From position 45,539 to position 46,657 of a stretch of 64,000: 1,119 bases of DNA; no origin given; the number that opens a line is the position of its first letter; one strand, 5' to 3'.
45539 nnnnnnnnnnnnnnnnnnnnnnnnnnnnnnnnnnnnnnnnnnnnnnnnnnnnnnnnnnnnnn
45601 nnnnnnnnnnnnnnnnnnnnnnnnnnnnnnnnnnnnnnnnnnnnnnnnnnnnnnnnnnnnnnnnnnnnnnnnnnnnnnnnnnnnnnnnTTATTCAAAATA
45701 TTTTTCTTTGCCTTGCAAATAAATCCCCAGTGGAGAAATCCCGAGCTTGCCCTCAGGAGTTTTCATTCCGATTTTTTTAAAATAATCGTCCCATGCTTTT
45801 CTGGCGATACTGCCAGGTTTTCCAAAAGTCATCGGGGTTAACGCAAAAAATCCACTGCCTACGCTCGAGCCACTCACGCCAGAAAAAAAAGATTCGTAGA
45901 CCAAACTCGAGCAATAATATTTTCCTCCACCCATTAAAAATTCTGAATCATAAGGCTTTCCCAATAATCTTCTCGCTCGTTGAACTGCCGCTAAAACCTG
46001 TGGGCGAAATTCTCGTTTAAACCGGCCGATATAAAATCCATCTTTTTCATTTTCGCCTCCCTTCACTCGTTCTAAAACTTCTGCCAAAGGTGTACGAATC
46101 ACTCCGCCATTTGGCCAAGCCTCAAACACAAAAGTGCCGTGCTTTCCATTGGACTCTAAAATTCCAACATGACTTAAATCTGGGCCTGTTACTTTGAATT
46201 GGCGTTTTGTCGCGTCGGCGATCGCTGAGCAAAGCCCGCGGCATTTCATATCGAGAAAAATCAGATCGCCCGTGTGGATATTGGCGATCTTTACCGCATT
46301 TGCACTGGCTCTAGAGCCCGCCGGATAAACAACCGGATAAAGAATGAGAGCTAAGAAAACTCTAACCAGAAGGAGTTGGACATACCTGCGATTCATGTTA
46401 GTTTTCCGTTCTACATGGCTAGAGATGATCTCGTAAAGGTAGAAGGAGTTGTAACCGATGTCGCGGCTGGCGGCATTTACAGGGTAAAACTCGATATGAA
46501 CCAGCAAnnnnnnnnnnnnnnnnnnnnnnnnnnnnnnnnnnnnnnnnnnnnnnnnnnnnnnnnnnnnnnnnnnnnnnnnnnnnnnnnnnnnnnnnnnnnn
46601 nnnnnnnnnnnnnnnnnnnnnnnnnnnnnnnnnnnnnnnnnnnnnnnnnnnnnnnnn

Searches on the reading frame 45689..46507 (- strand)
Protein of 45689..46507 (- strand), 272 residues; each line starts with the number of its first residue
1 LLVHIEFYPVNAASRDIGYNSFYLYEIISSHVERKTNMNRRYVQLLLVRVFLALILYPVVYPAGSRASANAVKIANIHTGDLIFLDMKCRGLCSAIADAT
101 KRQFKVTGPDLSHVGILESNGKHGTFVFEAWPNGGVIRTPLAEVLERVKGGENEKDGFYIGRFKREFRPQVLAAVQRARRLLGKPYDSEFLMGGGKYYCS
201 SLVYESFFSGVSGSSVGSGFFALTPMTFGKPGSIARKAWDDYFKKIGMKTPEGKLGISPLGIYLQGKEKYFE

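Call 9: search_protein_families(library=pfam, proteins=[window:45689-46507:-])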
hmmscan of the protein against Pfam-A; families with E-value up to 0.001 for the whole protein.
window:45689-46507:- (272 aa): 1 family
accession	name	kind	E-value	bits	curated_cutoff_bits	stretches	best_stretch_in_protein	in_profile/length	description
PF05708.18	Peptidase_C92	-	3e-18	66.9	27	1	77-209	2-119/166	Permuted papain-like amidase enzyme, YaeF/YiiX, C92 family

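Call 55: search_protein_families(library=ncbifam, max_evalue=0.01, proteins=[window:45689-46507:-])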
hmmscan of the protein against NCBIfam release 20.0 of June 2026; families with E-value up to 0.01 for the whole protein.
window:45689-46507:- (272 aa): 1 family
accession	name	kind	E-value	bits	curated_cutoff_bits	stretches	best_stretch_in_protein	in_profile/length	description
NF007458.0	PRK10030.1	equivalog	6.6e-12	45.3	216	1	68-207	15-142/205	YiiX family permuted papain-like enzyme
